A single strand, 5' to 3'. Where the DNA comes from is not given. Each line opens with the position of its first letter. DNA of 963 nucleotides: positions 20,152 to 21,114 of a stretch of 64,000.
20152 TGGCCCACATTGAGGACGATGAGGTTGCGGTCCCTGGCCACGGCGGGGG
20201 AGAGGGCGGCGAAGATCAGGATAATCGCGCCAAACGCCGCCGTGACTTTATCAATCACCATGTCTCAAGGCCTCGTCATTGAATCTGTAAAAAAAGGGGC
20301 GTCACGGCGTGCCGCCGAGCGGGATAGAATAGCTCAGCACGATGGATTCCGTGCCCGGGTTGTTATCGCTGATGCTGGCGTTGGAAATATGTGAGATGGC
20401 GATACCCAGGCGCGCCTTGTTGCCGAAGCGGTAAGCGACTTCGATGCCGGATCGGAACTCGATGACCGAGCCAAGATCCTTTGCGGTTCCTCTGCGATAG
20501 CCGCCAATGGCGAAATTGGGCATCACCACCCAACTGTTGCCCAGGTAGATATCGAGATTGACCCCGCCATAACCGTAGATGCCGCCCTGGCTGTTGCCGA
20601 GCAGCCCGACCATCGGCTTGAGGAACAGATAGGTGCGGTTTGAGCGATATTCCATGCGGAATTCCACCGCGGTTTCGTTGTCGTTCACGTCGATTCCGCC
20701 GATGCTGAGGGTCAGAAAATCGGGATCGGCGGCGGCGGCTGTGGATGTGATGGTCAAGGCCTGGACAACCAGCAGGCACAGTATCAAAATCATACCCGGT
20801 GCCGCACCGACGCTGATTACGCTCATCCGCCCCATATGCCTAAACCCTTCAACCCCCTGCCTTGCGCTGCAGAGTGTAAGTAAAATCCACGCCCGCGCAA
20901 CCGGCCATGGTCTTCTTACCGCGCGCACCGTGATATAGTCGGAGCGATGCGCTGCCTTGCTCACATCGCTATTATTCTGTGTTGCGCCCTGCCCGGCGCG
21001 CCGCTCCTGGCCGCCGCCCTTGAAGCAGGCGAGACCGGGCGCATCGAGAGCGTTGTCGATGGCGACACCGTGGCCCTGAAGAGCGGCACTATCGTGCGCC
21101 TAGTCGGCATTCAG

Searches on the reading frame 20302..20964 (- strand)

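Call 46: search_protein_families(library=pfam, proteins=[window:20302-20964:-], max_evalue=0.001)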
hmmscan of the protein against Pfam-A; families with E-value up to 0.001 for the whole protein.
window:20302-20964:- (220 aa): 1 family
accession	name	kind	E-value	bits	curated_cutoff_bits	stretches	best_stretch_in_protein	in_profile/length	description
PF09411.16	PagL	-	2.4e-15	57.3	23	1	145-214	61-135/136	Lipid A 3-O-deacylase (PagL)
